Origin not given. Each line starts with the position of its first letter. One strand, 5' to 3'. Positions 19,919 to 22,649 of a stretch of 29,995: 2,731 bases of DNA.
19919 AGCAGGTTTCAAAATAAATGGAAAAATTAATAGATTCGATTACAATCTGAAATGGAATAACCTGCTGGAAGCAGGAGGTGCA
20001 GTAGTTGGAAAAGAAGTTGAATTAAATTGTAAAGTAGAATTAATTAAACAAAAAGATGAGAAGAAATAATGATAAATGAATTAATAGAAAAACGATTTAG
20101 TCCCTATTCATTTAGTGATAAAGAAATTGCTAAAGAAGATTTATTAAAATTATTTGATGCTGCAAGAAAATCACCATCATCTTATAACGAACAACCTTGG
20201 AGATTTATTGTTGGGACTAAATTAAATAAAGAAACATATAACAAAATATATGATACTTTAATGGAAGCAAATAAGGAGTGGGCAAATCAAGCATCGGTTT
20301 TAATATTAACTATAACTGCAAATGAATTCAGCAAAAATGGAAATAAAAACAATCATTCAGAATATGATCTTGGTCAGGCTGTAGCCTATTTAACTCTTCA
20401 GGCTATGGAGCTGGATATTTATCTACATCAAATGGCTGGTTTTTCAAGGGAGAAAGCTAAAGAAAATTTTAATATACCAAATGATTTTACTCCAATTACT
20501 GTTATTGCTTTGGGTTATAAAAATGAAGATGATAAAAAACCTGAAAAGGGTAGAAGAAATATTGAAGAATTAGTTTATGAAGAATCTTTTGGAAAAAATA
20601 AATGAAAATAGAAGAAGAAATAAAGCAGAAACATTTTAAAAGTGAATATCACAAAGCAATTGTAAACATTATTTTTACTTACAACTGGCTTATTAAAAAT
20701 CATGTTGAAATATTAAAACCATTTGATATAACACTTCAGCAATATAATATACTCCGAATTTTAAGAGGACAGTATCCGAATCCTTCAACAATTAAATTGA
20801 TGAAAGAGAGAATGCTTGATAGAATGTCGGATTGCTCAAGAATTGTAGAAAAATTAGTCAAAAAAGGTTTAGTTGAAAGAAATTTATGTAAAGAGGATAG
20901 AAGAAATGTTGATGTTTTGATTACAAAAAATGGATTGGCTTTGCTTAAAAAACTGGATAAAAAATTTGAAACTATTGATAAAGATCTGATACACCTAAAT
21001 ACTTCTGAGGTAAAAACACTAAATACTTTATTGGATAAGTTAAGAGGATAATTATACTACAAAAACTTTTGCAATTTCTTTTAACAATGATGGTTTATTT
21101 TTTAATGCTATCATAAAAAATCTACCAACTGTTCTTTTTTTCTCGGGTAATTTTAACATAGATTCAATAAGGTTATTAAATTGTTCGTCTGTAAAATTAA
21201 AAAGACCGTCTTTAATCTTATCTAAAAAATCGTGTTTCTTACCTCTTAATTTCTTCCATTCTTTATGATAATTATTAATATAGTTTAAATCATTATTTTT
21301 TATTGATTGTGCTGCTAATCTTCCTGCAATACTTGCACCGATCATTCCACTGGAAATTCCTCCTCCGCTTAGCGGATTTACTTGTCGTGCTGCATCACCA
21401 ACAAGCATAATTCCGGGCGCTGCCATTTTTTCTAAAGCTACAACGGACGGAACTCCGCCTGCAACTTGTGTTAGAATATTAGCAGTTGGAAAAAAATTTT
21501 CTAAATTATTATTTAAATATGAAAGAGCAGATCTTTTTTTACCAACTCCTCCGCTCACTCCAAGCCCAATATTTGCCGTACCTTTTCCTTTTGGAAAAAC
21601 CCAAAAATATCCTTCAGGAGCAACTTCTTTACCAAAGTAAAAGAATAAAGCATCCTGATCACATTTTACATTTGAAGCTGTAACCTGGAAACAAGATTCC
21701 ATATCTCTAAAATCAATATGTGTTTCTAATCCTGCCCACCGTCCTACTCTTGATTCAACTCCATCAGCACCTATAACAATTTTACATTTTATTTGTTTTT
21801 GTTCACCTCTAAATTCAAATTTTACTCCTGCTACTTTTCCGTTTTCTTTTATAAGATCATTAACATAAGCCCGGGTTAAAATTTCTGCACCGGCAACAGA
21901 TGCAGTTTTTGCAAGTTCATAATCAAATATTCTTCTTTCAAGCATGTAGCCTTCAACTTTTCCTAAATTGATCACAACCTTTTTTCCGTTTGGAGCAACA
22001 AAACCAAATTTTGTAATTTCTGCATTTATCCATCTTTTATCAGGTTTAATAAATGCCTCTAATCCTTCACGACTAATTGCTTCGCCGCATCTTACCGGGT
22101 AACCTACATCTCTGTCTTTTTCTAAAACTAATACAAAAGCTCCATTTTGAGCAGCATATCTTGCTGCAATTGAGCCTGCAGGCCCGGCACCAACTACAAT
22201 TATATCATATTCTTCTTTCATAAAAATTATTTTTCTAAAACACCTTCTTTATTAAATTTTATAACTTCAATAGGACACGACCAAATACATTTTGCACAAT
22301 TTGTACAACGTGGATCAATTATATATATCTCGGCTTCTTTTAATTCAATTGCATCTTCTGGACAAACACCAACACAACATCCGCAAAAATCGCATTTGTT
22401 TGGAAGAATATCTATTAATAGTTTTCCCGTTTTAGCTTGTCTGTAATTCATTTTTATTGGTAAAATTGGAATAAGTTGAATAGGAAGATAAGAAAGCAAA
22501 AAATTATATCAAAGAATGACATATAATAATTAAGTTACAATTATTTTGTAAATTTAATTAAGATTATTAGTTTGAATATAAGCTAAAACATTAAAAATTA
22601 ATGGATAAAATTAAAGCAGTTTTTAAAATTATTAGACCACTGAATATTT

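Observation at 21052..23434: Clustered archaeal-type ether-lipid genes in a bacterium: ferredoxin + geranylgeranyl reductase divergent from a DGGGP-synthase-like prenyltransferase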

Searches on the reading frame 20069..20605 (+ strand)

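Call 3: search_protein_families(library=pfam, proteins=[window:20069-20605:+], max_evalue=0.01)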
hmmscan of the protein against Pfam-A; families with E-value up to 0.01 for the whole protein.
window:20069-20605:+ (178 aa): 2 families
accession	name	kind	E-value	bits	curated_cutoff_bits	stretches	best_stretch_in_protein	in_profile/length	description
PF00881.29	Nitroreductase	-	3.4e-16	60.3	23.5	1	6-150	1-167/167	Nitroreductase family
PF14512.11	TM1586_NiRdase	-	3.5e-09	37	27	1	22-50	157-185/215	Putative TM nitroreductase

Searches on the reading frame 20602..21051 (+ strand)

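Call 3: search_protein_families(library=pfam, proteins=[window:20602-21051:+], max_evalue=0.01)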
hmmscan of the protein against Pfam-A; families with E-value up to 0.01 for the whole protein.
window:20602-21051:+ (149 aa): 4 families
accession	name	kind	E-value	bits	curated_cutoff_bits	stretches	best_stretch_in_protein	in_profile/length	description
PF01047.28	MarR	-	4.7e-08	33.2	24.6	1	43-103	1-59/59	MarR family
PF12802.13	MarR_2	-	9e-07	29.4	27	1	42-101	2-60/61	MarR family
PF22381.2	Staph_reg_Sar_Rot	-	0.00013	22.4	27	1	36-117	5-84/85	Transcriptional regulator SarA/Rot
PF13463.12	HTH_27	-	0.0002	22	22.2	1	50-111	8-68/68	Winged helix DNA-binding domain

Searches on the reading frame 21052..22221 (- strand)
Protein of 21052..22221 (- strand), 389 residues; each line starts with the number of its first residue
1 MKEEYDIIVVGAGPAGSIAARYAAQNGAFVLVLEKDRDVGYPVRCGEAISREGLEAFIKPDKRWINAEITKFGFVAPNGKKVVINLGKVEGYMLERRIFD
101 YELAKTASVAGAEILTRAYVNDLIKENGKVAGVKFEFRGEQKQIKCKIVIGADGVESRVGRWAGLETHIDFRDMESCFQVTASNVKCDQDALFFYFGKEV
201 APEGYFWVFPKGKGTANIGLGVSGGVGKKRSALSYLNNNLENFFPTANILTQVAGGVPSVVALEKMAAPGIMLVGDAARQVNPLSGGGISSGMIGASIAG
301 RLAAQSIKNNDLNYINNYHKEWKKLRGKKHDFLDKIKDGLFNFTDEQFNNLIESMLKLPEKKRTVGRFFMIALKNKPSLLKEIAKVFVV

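Call 3: search_protein_families(library=pfam, proteins=[window:21052-22221:-], max_evalue=0.01)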
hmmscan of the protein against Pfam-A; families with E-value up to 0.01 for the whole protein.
window:21052-22221:- (389 aa): 12 families
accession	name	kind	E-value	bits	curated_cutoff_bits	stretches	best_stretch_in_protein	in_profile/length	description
PF22578.2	GGR_cat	-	3.6e-25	88.1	27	1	173-257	1-88/88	Geranylgeranyl reductase catalytic domain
PF01494.25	FAD_binding_3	-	2.2e-16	60.5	22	1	4-321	1-337/349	FAD binding domain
PF01266.30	DAO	-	4.3e-12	46.7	27.9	2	6-40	1-35/353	FAD dependent oxidoreductase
PF12831.13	FAD_oxidored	-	6.3e-11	42.6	27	1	6-173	1-163/416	FAD dependent oxidoreductase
PF07992.20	Pyr_redox_2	-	1.2e-07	31.9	26.1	1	5-180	1-136/291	Pyridine nucleotide-disulphide oxidoreductase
PF00890.30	FAD_binding_2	-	1.2e-07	31.7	20.4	1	6-38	1-33/414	FAD binding domain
PF13450.12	NAD_binding_8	-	2.9e-07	31.1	21.9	1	9-41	1-33/68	NAD(P)-binding Rossmann-like domain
PF04820.20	Trp_halogenase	-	7.6e-07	28.8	21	1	91-324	152-377/458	Tryptophan halogenase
PF03486.20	HI0933_like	-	1.5e-06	28.3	50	1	6-41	2-37/244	HI0933-like protein Rossmann domain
PF01946.23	Thi4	-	3.5e-06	26.9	26.2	1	4-40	17-54/235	Thi4 family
PF01134.28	GIDA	-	1.4e-05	24.8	22.1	1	6-155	1-150/391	Glucose inhibited division protein A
PF05834.18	Lycopene_cycl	-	4.7e-05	23.1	23.4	1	6-163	1-146/380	Lycopene cyclase protein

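Call 4: search_protein_families(library=ncbifam, proteins=[window:21052-22221:-], max_evalue=0.01)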
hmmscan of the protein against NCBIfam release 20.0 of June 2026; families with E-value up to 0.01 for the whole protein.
window:21052-22221:- (389 aa): 129 families (the best 25 are shown)
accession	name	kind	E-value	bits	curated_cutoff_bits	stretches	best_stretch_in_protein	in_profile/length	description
NF041160.1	DGGPL_Thplmales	equivalog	2.6e-77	260.4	780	1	3-359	2-368/396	digeranylgeranylglycerophospholipid reductase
TIGR02032.1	GG-red-SF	subfamily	2.2e-67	227.9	158.8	1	5-302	1-296/297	geranylgeranyl reductase family protein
NF041080.1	DGGGPL_reductase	equivalog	2.6e-52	178.2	580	1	4-350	1-360/447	digeranylgeranylglycerophospholipid reductase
TIGR02023.1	BchP-ChlP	subfamily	3.2e-40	138.3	343.3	1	5-341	1-336/388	geranylgeranyl diphosphate reductase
NF041385.1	Dggglyphlred_Halo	equivalog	3e-24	85.3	700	1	1-359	1-373/405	digeranylgeranylglycerophospholipid reductase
NF045655.1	MkRedMenJ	equivalog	1.9e-23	83.1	700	1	1-314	1-322/406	menaquinone reductase MenJ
NF005951.1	PRK08020.1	equivalog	2.1e-19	69.6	590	1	91-293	103-302/388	3-demethoxyubiquinol 3-hydroxylase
TIGR02028.1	ChlP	equivalog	2.2e-19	69.5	505.3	1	7-354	3-358/398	geranylgeranyl reductase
NF049967.1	QhpG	equivalog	1.3e-18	67.2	240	1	7-303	1-286/423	flavin-dependent monooxygenase QhpG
NF004835.0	PRK06185.1-4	equivalog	1.3e-18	67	601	1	93-168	109-184/411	FAD-dependent oxidoreductase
NF004834.1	PRK06185.1-3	subfamily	5.4e-16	58.4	500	2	107-311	120-327/420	FAD-dependent oxidoreductase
NF004829.0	PRK06183.1-3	subfamily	1.2e-15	57.3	390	2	2-39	6-43/520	bifunctional 3-(3-hydroxy-phenyl)propionate/3-hydroxycinnamic acid hydroxylase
NF008519.0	PRK11445.1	equivalog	1.5e-14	54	303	1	3-327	2-320/355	FAD-binding protein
NF038171.1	maturase_LodB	equivalog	6.3e-14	51.8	400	1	6-168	1-172/361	lysine-epsilon-oxidase maturase LodB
NF004833.1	PRK06185.1-1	subfamily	6.6e-14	51.5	488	1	115-312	124-324/403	FAD-dependent oxidoreductase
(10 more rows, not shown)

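Call 11: search_solved_structures(query=window:21052-22221:-, max_evalue=0.00001, show_alignments=2)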
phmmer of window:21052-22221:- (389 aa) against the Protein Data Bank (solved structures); distinct sequences matched with E-value up to 0.00001: 21.
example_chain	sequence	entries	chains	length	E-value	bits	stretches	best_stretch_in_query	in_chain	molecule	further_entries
3oz2_A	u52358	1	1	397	6.1e-69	236.1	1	3-382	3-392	Digeranylgeranylglycerophospholipid reductase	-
4opl_A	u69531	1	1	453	9.2e-30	107.2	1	4-312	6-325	Conserved Archaeal protein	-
4opt_A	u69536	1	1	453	9.9e-30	107.1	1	4-312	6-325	Conserved Archaeal protein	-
3atq_A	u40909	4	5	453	6.2e-29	104.4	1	4-312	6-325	Conserved Archaeal protein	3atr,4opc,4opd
4opg_A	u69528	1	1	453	6.8e-29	104.3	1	4-312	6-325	Conserved Archaeal protein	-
4opu_A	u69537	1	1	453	7.8e-29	104.1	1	4-312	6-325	Conserved Archaeal protein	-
4opi_A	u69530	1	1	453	4.2e-28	101.7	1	4-312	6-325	Conserved Archaeal protein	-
8zop_A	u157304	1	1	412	1.8e-18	70.1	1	3-307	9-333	Halogenase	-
3nix_A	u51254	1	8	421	1.6e-12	50.4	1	2-318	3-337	Flavoprotein/dehydrogenase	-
8uiu_A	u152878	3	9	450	3.8e-11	45.9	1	4-314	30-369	Flavin monooxygenase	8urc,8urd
5bul_A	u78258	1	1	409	6.9e-11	45.1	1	4-323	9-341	flavin-dependent halogenase triple mutant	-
5bva_A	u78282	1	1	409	1.9e-10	43.6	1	4-322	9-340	flavin-dependent halogenase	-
5dbj_E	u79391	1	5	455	3.7e-10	42.7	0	96-325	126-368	FADH2-dependent halogenase PltA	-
7vwp_D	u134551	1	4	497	9.4e-09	38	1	5-327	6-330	FlsO1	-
7koe_C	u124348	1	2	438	2.1e-08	36.9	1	1-312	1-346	Electron transfer flavoprotein-quinone oxidoreductase FixC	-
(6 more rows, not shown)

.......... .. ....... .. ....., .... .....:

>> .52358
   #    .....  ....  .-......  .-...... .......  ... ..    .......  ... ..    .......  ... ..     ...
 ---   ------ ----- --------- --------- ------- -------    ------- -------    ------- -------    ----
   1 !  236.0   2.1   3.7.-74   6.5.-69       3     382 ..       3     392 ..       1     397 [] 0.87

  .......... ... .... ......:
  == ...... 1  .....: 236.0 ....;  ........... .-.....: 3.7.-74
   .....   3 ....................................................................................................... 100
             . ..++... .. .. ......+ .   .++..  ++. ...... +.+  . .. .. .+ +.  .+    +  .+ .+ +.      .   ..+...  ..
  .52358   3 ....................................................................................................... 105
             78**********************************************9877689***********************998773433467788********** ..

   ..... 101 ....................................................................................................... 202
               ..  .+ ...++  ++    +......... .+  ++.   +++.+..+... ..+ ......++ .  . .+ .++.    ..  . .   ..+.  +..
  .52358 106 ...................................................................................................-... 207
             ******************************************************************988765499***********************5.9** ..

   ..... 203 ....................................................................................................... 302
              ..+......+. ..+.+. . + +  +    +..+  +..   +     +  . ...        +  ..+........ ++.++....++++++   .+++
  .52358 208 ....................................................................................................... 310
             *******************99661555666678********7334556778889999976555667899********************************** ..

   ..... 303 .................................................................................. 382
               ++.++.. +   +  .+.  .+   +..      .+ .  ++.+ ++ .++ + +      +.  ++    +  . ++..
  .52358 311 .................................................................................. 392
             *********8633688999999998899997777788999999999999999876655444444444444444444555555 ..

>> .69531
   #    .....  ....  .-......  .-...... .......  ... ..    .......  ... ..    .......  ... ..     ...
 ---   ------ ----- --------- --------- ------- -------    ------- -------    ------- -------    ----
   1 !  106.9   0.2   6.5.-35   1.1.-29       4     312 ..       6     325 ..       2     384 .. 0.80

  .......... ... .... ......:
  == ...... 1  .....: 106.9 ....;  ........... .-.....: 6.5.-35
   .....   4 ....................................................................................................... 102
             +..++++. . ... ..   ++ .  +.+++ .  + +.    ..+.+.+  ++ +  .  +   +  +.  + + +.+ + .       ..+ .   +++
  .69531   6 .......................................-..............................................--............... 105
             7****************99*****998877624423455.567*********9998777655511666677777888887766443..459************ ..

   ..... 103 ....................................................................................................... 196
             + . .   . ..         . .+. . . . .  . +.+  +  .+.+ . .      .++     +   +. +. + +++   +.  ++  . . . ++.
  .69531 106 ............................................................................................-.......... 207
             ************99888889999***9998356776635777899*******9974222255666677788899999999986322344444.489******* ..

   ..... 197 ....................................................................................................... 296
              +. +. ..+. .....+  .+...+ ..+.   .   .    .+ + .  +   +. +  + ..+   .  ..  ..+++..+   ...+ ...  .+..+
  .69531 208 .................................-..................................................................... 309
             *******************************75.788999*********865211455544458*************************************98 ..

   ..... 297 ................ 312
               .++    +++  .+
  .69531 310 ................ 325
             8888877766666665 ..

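Call 90: find_homologous_proteins(query=window:21052-22221:-, max_evalue=1e-60)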
Query window:21052-22221:- (389 aa): 4113 proteins with E <= 1e-60 among 8000 candidates; the best 120 are listed.
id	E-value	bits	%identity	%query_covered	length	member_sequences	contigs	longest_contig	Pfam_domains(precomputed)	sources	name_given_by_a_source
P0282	1.2e-256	869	100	100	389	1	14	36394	PF01946.24,PF01266.31,PF22578.3,PF13450.13,PF00890.31,PF07992.21,PF03486.21,PF04820.21,PF01134.29,PF01494.26,PF12831.14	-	-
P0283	1.4e-246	836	96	100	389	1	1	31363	PF22578.3,PF13450.13,PF07992.21,PF03486.21,PF05834.19,PF01134.29,PF01494.26,PF12831.14,PF01946.24,PF01266.31,PF00890.31,PF04820.21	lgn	-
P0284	1.8e-244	829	95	100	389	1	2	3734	PF01946.24,PF01266.31,PF22578.3,PF13450.13,PF00890.31,PF07992.21,PF03486.21,PF04820.21,PF05834.19,PF01494.26,PF12831.14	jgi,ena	-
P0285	1.3e-240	816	94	100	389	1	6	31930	PF01266.31,PF22578.3,PF13450.13,PF00890.31,PF07992.21,PF03486.21,PF04820.21,PF05834.19,PF01134.29,PF01494.26,PF12831.14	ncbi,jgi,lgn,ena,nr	ncbi:MAG: hypothetical protein CO128_00810 [Ignavibacteriales bacterium CG_4_9_14_3_um_filter_30_11]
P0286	3.9e-224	762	85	100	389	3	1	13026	PF22578.3,PF13450.13,PF07992.21,PF03486.21,PF05834.19,PF01134.29,PF01494.26,PF12831.14,PF01946.24,PF01266.31,PF00890.31,PF04820.21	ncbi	-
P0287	3.6e-220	749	84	100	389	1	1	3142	PF01266.31,PF22578.3,PF13450.13,PF00890.31,PF07992.21,PF03486.21,PF04820.21,PF01494.26,PF12831.14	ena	-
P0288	1.7e-218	743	84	100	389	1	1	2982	PF01266.31,PF22578.3,PF13450.13,PF00890.31,PF07992.21,PF03486.21,PF04820.21,PF01494.26,PF12831.14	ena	-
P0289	4.6e-218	742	84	100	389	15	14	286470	PF01946.24,PF01266.31,PF22578.3,PF13450.13,PF00890.31,PF07992.21,PF03486.21,PF04820.21,PF01134.29,PF01494.26,PF12831.14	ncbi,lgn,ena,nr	ncbi:MAG: NAD(P)/FAD-dependent oxidoreductase [Bacteroidetes bacterium]|nr:NAD(P)/FAD-dependent oxid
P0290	4.5e-217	739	83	100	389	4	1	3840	PF01946.24,PF01266.31,PF22578.3,PF13450.13,PF00890.31,PF07992.21,PF03486.21,PF01134.29,PF01494.26,PF12831.14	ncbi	-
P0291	1.0e-215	734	83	100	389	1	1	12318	PF01946.24,PF01266.31,PF22578.3,PF13450.13,PF00890.31,PF07992.21,PF03486.21,PF04820.21,PF01134.29,PF01494.26,PF12831.14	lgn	-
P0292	2.3e-210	716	80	100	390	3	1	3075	PF01946.24,PF01266.31,PF22578.3,PF13450.13,PF00890.31,PF07992.21,PF03486.21,PF05834.19,PF01134.29,PF01494.26,PF12831.14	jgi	-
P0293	2.2e-208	710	79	100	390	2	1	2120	PF01946.24,PF01266.31,PF22578.3,PF13450.13,PF00890.31,PF07992.21,PF03486.21,PF05834.19,PF01134.29,PF01494.26,PF12831.14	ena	-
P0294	2.2e-208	710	79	100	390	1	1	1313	PF01946.24,PF01266.31,PF22578.3,PF13450.13,PF00890.31,PF07992.21,PF03486.21,PF05834.19,PF01134.29,PF01494.26,PF12831.14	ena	-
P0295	1.8e-205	700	78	100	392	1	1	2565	PF01266.31,PF22578.3,PF13450.13,PF00890.31,PF08491.17,PF07992.21,PF03486.21,PF01134.29,PF01494.26,PF12831.14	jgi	-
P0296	9.0e-204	695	78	100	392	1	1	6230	PF01946.24,PF01266.31,PF22578.3,PF13450.13,PF00890.31,PF07992.21,PF03486.21,PF05834.19,PF01134.29,PF01494.26,PF12831.14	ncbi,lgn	-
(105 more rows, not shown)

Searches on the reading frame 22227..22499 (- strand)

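Call 3: search_protein_families(library=pfam, proteins=[window:22227-22499:-], max_evalue=0.01)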
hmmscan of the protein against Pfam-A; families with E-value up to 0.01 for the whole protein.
window:22227-22499:- (90 aa): 12 families
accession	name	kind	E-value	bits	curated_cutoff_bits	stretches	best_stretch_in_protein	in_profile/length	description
PF12838.12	Fer4_7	-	1.1e-10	42.3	27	3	35-77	1-50/52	4Fe-4S dicluster domain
PF00037.32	Fer4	-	1.3e-08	34.7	21.1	2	31-52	3-24/24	4Fe-4S binding domain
PF13237.11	Fer4_10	-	1.3e-07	31.9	25.5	2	31-76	4-53/53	4Fe-4S dicluster domain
PF25160.1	LdpA_Fe-S-bd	-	1.5e-07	31.6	27.6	2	42-82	9-45/49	LdpA Fe-S cluster-binding domain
PF13187.11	Fer4_9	-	6.7e-07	29.7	27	2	35-78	1-50/52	4Fe-4S dicluster domain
PF14697.11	Fer4_21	-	5.4e-06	26.9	35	1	33-81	5-58/59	4Fe-4S dicluster domain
PF13484.11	Fer4_16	-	6.5e-06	27.3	30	1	64-85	1-21/66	4Fe-4S double cluster binding domain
PF12837.12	Fer4_6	-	1.3e-05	25.3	25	1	62-80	6-24/24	4Fe-4S binding domain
PF13183.11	Fer4_8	-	5.9e-05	24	27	0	29-48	47-66/68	4Fe-4S dicluster domain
PF12797.12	Fer4_2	-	0.00029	21.1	24.5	0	59-76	4-21/22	4Fe-4S binding domain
PF12798.12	Fer4_3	-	0.00047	21.2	27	0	65-76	1-12/15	4Fe-4S binding domain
PF13534.11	Fer4_17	-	0.0018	19.2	22.2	0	35-49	1-15/61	4Fe-4S dicluster domain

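Call 4: search_protein_families(library=ncbifam, proteins=[window:22227-22499:-], max_evalue=0.01)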
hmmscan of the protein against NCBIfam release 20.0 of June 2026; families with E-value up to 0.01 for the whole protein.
window:22227-22499:- (90 aa): 75 families (the best 25 are shown)
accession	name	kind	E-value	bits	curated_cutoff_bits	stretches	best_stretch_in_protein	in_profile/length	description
NF038196.1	ferrodoxin_EFR1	subfamily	5.9e-10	39.6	75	1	34-85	184-234/242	EFR1 family ferrodoxin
TIGR02700.1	flavo_MJ0208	hypoth_equivalog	2.8e-09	36.6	251.35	1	13-84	126-198/234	dihydromethanopterin reductase (acceptor)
NF043039.1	HgcAB_like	equivalog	3.5e-09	36.7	285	1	9-80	272-349/350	HgcAB-like fusion protein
NF010368.0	PRK13795.1-3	equivalog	2.7e-08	32.5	588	1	35-84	588-634/635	hypothetical protein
NF010369.0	PRK13795.1-4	equivalog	9.1e-08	30.8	1086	1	34-86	576-630/633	hypothetical protein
NF040864.1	HgcB_ferredoxin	equivalog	1.4e-07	31.2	99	1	30-83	10-64/93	mercury methylation ferredoxin HgcB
TIGR01944.1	rnfB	subfamily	1.5e-07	31.1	68.7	1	24-85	103-165/190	RnfABCDGE type electron transport complex subunit B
NF005505.0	PRK07118.1-4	equivalog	1.9e-07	30.9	378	2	38-85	145-193/265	Fe-S cluster domain-containing protein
NF011569.0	PRK14993.1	equivalog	2.1e-07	30.6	416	1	23-85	90-152/244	tetrathionate reductase subunit TtrB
NF043069.1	T4HPD_activ_SAM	equivalog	2.7e-07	30.3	425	1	30-79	47-96/299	trans-4-hydroxy-L-proline dehydratase activase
NF005506.0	PRK07118.1-5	equivalog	3.1e-07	30.1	388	1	34-79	216-261/279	Fe-S cluster domain-containing protein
NF041715.1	arsenate_red_ArrB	equivalog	3.3e-07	30.1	450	1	30-85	54-109/233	arsenate respiratory reductase iron-sulfur subunit ArrB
NF006221.0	PRK08348.1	subfamily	4.3e-07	29.7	124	1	23-88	35-100/136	NADH-plastoquinone oxidoreductase subunit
NF007013.0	PRK09477.1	equivalog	5.1e-07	29.1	234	1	33-84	223-278/286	quinol dehydrogenase ferredoxin subunit NapH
NF058577.1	FdxA_fam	equivalog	6.3e-07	29.5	65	2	34-78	7-51/52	4Fe-4S ferredoxin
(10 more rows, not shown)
